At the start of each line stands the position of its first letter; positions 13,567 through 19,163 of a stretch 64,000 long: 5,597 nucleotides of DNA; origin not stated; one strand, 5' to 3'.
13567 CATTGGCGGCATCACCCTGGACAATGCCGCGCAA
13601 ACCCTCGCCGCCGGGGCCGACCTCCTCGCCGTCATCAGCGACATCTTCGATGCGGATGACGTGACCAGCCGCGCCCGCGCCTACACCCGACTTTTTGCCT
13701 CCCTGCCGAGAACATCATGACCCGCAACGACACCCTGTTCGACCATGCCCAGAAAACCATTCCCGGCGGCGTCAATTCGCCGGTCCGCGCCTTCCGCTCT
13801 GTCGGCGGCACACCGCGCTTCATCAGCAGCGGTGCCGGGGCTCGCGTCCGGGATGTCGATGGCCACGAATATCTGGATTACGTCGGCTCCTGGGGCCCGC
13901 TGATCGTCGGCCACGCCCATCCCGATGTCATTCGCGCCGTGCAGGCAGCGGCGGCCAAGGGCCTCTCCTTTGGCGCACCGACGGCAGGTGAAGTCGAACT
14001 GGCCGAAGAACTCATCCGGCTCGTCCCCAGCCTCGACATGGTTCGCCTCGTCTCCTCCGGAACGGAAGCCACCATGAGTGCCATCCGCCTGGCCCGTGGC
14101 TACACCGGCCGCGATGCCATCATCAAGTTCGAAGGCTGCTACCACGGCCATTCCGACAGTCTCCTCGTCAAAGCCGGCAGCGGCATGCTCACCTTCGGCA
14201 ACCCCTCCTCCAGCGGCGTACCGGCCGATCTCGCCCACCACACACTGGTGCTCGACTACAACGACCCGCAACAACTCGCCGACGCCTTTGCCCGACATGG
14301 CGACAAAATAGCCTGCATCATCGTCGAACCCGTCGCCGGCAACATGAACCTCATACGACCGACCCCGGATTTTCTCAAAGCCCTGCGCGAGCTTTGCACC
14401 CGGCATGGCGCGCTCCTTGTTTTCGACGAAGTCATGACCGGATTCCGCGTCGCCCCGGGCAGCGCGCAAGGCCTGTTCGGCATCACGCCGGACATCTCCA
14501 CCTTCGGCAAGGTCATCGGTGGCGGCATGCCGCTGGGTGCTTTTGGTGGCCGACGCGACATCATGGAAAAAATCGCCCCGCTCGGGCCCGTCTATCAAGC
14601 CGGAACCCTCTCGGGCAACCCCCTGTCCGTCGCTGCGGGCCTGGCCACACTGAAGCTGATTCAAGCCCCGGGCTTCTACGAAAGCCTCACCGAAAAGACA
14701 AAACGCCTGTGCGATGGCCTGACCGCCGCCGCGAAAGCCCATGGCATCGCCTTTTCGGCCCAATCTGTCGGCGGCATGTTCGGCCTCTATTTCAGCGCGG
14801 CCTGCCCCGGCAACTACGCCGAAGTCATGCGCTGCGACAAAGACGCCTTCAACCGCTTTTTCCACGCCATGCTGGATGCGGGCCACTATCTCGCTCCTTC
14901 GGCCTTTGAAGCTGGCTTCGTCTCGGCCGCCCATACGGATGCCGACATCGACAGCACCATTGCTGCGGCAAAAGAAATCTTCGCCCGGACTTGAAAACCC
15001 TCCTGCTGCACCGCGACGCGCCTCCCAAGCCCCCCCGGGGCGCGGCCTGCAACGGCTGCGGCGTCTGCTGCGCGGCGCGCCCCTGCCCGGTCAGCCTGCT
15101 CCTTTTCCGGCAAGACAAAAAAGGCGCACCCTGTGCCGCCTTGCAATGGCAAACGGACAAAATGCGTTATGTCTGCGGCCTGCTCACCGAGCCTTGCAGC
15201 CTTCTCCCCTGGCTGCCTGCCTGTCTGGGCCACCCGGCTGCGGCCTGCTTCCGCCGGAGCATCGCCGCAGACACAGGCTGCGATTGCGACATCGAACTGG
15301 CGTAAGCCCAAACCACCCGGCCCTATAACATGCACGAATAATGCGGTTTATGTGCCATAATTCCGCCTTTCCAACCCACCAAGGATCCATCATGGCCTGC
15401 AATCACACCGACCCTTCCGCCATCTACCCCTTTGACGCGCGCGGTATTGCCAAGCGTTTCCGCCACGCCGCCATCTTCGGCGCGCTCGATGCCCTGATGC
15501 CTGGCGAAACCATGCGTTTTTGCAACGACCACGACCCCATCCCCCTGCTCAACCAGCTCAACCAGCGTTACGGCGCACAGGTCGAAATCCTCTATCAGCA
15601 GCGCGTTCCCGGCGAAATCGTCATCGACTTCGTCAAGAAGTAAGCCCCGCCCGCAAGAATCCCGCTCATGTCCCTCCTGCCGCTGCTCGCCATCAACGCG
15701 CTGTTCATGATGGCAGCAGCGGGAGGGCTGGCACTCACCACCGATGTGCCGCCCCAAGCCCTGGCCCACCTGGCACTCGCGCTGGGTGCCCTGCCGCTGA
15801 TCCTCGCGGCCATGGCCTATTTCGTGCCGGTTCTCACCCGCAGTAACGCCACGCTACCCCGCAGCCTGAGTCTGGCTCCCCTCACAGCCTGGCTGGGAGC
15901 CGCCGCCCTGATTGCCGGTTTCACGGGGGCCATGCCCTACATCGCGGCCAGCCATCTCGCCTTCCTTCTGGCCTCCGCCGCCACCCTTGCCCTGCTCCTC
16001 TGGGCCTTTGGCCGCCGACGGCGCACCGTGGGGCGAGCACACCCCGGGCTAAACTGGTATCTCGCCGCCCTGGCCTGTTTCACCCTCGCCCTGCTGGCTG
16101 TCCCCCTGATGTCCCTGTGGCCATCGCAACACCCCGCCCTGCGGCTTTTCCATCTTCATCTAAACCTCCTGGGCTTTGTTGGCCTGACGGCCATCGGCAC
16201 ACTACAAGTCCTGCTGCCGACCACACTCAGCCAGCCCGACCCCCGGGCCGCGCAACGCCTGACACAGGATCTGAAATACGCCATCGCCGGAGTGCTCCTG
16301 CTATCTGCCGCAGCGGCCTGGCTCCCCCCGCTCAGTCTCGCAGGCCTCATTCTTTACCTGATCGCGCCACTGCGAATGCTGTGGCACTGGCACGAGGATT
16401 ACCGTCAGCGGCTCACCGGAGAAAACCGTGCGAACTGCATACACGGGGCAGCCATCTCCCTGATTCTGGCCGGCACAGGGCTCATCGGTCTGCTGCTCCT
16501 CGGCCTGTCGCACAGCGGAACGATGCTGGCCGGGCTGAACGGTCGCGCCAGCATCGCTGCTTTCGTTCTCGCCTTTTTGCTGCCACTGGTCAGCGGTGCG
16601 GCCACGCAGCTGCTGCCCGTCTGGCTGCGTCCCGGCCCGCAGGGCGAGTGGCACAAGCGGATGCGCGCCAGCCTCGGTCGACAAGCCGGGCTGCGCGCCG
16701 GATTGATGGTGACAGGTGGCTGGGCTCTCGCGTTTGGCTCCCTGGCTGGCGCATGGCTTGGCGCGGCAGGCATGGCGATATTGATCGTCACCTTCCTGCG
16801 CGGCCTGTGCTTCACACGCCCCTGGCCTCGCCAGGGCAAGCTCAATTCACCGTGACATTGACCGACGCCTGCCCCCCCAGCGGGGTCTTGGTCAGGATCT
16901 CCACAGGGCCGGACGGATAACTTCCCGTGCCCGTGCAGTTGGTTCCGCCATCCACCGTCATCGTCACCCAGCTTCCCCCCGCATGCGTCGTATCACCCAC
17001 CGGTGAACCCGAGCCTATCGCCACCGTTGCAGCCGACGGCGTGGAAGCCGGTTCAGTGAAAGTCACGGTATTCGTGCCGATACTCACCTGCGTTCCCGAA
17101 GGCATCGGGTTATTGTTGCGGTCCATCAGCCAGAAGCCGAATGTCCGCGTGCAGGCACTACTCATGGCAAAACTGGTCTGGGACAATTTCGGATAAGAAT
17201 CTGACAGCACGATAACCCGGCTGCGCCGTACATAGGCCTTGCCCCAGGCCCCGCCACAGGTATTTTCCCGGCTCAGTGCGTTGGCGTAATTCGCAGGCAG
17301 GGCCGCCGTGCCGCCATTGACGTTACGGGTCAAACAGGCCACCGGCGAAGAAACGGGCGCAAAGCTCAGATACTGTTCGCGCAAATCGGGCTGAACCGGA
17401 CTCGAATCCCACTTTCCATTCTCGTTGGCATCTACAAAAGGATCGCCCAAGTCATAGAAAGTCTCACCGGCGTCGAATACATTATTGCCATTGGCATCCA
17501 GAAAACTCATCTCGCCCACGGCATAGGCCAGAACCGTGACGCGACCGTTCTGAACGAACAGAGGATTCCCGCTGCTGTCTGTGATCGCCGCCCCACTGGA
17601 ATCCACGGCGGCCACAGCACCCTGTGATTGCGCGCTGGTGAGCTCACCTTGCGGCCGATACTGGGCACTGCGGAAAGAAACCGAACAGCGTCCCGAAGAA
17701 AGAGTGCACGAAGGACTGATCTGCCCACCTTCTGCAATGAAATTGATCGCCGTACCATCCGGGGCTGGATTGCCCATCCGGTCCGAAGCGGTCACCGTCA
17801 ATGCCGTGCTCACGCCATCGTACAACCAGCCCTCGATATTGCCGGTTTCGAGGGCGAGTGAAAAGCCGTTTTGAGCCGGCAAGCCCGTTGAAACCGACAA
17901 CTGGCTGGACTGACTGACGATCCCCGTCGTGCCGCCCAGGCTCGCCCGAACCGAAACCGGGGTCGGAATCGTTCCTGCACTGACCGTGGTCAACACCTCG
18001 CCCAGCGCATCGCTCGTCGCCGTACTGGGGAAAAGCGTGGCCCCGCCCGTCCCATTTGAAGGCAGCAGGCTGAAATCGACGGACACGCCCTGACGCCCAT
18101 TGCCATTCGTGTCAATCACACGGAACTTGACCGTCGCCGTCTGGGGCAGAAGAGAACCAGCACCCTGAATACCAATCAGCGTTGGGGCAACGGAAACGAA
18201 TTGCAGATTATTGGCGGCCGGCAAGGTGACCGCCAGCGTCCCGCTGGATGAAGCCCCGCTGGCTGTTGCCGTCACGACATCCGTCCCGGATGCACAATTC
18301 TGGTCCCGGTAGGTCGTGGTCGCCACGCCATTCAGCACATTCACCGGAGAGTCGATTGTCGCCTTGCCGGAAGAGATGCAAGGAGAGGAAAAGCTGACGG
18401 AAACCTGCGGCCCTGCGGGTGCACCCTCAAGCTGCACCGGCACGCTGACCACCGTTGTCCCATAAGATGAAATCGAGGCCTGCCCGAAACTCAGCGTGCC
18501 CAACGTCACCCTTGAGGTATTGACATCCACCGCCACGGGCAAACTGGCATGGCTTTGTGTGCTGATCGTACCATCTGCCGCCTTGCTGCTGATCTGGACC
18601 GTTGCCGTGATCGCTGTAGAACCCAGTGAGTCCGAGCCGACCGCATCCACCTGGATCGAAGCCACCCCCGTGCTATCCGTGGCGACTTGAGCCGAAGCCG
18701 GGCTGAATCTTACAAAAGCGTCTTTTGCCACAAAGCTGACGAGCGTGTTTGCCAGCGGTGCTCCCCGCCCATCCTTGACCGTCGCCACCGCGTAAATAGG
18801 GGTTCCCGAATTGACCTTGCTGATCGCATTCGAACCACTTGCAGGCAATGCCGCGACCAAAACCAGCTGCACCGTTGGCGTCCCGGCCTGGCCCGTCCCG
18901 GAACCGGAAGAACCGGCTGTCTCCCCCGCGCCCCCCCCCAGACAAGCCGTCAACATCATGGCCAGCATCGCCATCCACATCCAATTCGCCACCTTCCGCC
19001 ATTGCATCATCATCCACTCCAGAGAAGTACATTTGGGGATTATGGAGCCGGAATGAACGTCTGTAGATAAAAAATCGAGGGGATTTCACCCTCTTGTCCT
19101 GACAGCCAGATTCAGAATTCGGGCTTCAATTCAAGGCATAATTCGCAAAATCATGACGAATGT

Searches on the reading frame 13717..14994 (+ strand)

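Call 7: search_protein_families(library=pfam, proteins=[window:13717-14994:+], max_evalue=0.0001)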
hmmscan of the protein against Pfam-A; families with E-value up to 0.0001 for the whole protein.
window:13717-14994:+ (425 aa): 2 families
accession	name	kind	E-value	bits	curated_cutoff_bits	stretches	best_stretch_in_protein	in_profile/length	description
PF00202.27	Aminotran_3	-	1.3e-75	255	30.5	1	32-389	9-368/403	Aminotransferase class-III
PF00155.27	Aminotran_1_2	-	1.9e-05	24.5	19.7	1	69-357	20-307/361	Aminotransferase class I and II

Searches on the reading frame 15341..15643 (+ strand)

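Call 7: search_protein_families(library=pfam, proteins=[window:15341-15643:+], max_evalue=0.0001)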
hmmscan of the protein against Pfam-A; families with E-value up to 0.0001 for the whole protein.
window:15341-15643:+ (100 aa): 1 family
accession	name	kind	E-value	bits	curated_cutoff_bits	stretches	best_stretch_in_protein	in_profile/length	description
PF10006.14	DUF2249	-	2e-25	88.8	29.5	1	31-99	2-70/70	Uncharacterized conserved protein (DUF2249)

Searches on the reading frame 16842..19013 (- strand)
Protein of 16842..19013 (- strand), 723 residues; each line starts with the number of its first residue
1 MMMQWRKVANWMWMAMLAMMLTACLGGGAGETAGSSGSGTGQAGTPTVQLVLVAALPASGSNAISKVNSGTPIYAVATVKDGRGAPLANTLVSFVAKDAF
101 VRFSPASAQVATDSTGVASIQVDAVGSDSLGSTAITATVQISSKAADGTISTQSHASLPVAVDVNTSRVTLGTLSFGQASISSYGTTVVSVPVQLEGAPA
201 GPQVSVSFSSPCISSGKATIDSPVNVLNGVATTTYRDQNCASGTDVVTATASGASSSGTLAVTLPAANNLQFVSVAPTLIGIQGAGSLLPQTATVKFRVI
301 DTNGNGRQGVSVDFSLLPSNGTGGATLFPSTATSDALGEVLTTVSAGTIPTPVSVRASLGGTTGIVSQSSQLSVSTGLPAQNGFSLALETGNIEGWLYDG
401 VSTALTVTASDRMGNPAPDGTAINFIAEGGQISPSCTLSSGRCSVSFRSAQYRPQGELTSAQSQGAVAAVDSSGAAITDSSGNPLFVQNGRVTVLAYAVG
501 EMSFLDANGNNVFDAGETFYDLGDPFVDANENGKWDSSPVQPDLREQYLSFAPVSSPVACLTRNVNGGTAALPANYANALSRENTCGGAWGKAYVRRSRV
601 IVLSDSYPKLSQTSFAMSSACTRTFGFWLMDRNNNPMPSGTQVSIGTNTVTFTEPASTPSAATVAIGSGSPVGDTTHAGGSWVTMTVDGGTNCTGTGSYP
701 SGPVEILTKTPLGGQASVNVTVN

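Call 4: search_protein_families(library=pfam, proteins=[window:16842-19013:-], max_evalue=0.01)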
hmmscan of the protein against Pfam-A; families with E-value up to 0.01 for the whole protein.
window:16842-19013:- (723 aa): 1 family
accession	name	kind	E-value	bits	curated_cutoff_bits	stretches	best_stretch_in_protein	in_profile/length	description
PF02369.22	Big_1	-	1.3e-14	54.5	34.9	3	291-364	17-85/93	Bacterial Ig-like domain (group 1)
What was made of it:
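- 16842..19013 (-): Divergently encoded Big_1 (Ig-like) lipoprotein. It is a neighbour of uncertain relevance and is not shown to belong to the system. Three Big_1 domains (call 4).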

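Call 5: search_protein_families(library=ncbifam, proteins=[window:16842-19013:-], max_evalue=0.01)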
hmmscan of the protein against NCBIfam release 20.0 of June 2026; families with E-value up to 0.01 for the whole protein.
window:16842-19013:- (723 aa): 0 families

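Call 70: find_related_loci(query=window:16842-19013:-, collection=metagenome_contigs, flank=8000)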
Query window:16842-19013:- (723 aa) in metagenome_contigs; peptide patterns used: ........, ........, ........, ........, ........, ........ (x = any residue, [..] = any of these).
73 stretches matched a pattern; 12 encode a relative of the query (tblastn E <= 1e-3); 12 distinct loci.
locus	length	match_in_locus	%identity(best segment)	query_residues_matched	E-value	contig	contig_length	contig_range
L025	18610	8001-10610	46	60-723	2e-166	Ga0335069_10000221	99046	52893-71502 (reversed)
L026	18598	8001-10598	46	26-723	3e-166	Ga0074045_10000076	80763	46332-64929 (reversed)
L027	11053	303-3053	44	7-723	8e-165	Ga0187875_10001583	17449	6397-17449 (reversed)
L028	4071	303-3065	44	7-723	4e-171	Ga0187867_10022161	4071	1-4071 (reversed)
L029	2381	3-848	77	441-723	2e-154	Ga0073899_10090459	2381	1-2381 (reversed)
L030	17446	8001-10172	33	33-723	3e-70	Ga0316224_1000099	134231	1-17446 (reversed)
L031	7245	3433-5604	33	33-723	2e-70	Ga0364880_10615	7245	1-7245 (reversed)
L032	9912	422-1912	38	33-551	1e-65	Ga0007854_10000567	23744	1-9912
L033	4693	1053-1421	44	496-545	3e-6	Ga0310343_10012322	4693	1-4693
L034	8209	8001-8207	48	503-543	4e-6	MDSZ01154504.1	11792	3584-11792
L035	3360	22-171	44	503-544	1e-5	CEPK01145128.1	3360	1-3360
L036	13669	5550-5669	43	513-545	6e-5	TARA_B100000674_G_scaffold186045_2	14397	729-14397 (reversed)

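Call 73: search_protein_families(library=pfam, proteins=[L030:2168-3268:+, L030:3265-3855:+, L030:3860-4501:+, L030:4498-5013:+, L030:5031-7142:+, L030:10818-11990:+, L025:17296-18063:-, L025:16499-17191:-, L025:15430-16515:-, L025:10685-12031:-], max_evalue=0.001)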
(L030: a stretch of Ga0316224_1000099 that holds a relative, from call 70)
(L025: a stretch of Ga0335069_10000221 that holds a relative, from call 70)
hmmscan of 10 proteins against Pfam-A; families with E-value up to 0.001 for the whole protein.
L030:2168-3268:+ (366 aa): 3 families
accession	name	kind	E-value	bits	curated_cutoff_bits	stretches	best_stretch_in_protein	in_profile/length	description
PF11104.14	PilM_2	-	2e-140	468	27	1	22-363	1-340/340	Type IV pilus assembly protein PilM;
PF14450.12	FtsA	-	1e-10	42.5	31.8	1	206-331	1-113/127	Cell division protein FtsA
PF06723.19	MreB_Mbl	-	8.5e-05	22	27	0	205-244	147-186/327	MreB/Mbl protein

L030:3265-3855:+ (196 aa): 1 family
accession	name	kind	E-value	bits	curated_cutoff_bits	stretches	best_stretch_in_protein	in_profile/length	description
PF05137.18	PilN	-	4.1e-23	81.7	22.8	1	100-177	1-77/78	Fimbrial assembly protein (PilN)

L030:3860-4501:+ (213 aa): 1 family
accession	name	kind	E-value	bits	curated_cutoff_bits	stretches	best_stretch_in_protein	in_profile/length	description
PF04350.18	PilO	-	8.8e-46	156.1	22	1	55-195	1-145/145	Pilus assembly protein, PilO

L030:4498-5013:+ (171 aa): 1 family
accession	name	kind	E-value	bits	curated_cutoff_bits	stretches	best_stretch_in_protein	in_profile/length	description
PF04351.19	PilP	-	1.4e-47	161.8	25.6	1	25-169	1-146/146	Pilus assembly protein, PilP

L030:5031-7142:+ (703 aa): 4 families
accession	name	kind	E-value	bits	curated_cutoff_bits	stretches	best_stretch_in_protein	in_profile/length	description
PF00263.26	Secretin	-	4e-47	160.4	27.5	1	542-697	2-169/169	Bacterial type II and III secretion system protein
PF11741.13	AMIN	-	2e-31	108.5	20.5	2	169-268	1-97/101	AMIN domain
PF03958.22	Secretin_N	-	2.6e-12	47.2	28.2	1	388-459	1-69/69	Bacterial type II/III secretion system short domain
PF07660.19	STN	-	1e-07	32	28.4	1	316-362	2-51/52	Secretin and TonB N terminus short domain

L030:10818-11990:+ (390 aa): 4 families
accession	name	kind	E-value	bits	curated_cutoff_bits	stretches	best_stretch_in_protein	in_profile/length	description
PF01761.26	DHQ_synthase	-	8.1e-50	167.7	24.2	1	96-208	2-114/115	3-dehydroquinate synthase N-terminal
PF24621.2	DHQS_C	-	2.3e-49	167.5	27.6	1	210-353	1-144/144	3-dehydroquinate synthase C-terminal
PF13685.12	Fe-ADH_2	-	5.9e-09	36.5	28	1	46-160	2-108/149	Iron-containing alcohol dehydrogenase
PF00465.25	Fe-ADH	-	7e-05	22.9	31.3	1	44-160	4-131/168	Iron-containing alcohol dehydrogenase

L025:17296-18063:- (255 aa): 19 families
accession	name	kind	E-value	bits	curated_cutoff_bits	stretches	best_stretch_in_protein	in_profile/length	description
PF07719.23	TPR_2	-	5.3e-36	120.2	27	3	139-169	3-33/34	Tetratricopeptide repeat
PF00515.34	TPR_1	-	4.3e-32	109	27.8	3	139-169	3-33/34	Tetratricopeptide repeat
PF13414.12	TPR_11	-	4.4e-24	84.3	26.8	2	183-220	3-40/42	TPR repeat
PF13181.12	TPR_8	-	2.8e-22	77.3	25.7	1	209-240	2-33/34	Tetratricopeptide repeat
PF13432.12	TPR_16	-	3e-20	72.7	32.7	2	37-97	1-61/65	Tetratricopeptide repeat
PF13174.12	TPR_6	-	3.4e-19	68.5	26.3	0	139-168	2-31/33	Tetratricopeptide repeat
PF13431.12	TPR_17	-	3.3e-17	61.7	24.4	0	197-224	2-29/34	Tetratricopeptide repeat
PF13424.12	TPR_12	-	8.8e-17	61.5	30.1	1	102-166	4-74/77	Tetratricopeptide repeat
PF14559.12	TPR_19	-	2.3e-14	53.9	25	0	84-128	8-52/68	Tetratricopeptide repeat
PF13428.12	TPR_14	-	2.9e-12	46.4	23.5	0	68-109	2-43/44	Tetratricopeptide repeat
PF13176.12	TPR_7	-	1.6e-10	40.6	27.9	0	139-168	1-30/36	Tetratricopeptide repeat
PF13374.12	TPR_10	-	7.9e-08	32.5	27.5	0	139-164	4-29/42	Tetratricopeptide repeat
PF25063.1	ARM_TT21_C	-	4.4e-07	30.4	35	1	80-178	108-202/209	Tetratricopeptide repeat protein 21 C-terminal ARM domain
PF24575.1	TPR_Slam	-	8.8e-07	29.8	35.2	0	181-231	54-104/104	Surface lipoprotein assembly modifier, N-terminal TPR repeats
PF23914.1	TPR_CcmH_CycH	-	1.4e-05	25.4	42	1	115-240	26-153/158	Cytochrome c-type biogenesis protein H TPR domain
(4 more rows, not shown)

L025:16499-17191:- (230 aa): 12 families
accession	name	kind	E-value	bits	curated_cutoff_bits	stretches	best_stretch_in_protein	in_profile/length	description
PF14559.12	TPR_19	-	1.6e-13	51.2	25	2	20-70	1-51/68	Tetratricopeptide repeat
PF13428.12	TPR_14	-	5.1e-12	45.6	23.5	1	151-186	6-41/44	Tetratricopeptide repeat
PF07719.23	TPR_2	-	2.2e-11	43.4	27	0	151-179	6-34/34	Tetratricopeptide repeat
PF13432.12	TPR_16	-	1.3e-09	38.8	32.7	0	19-68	6-55/65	Tetratricopeptide repeat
PF13181.12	TPR_8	-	7.3e-06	26.2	25.7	0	151-177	6-32/34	Tetratricopeptide repeat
PF09613.16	HrpB1_HrpK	-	8.1e-06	26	29.3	0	152-186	51-85/126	Bacterial type III secretion protein (HrpB1_HrpK)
PF12895.13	ANAPC3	-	1.3e-05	25.8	27.2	0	20-69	33-81/82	Anaphase-promoting complex, cyclosome, subunit 3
PF13424.12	TPR_12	-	1.6e-05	25.5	30.1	0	52-106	11-73/77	Tetratricopeptide repeat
PF13174.12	TPR_6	-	2.6e-05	25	26.3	0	152-178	6-32/33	Tetratricopeptide repeat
PF07721.20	TPR_4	-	3.1e-05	24.6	27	0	46-68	3-25/26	Tetratricopeptide repeat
PF25063.1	ARM_TT21_C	-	0.00014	22.2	35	0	46-107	97-158/209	Tetratricopeptide repeat protein 21 C-terminal ARM domain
PF13374.12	TPR_10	-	0.00078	19.8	27.5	0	151-173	7-29/42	Tetratricopeptide repeat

L025:15430-16515:- (361 aa): 2 families
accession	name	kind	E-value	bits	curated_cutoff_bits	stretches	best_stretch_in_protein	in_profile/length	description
PF00557.29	Peptidase_M24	-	5.7e-68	229.2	23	1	144-344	3-208/208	Metallopeptidase family M24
PF01321.24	Creatinase_N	-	1.3e-25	90.8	22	1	11-135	1-128/128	Creatinase/Prolidase N-terminal domain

L025:10685-12031:- (448 aa): 3 families
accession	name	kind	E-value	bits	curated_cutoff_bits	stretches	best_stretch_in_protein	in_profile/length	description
PF21694.2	DNA_pol3_delta_C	-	1.5e-20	73.8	27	2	298-354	1-57/121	DNA polymerase III delta subunit, C-terminal domain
PF06144.19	DNA_pol3_delta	-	6.1e-15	55.7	21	1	17-93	1-78/124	DNA polymerase III, delta subunit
PF12169.13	DNA_pol3_gamma3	-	8.1e-05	22.9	24.4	1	285-357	2-74/143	DNA polymerase III subunits gamma and tau domain III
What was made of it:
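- On Type IVa pilus: A true pilMNOPQ cluster, L030, hits all of them (call 73).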
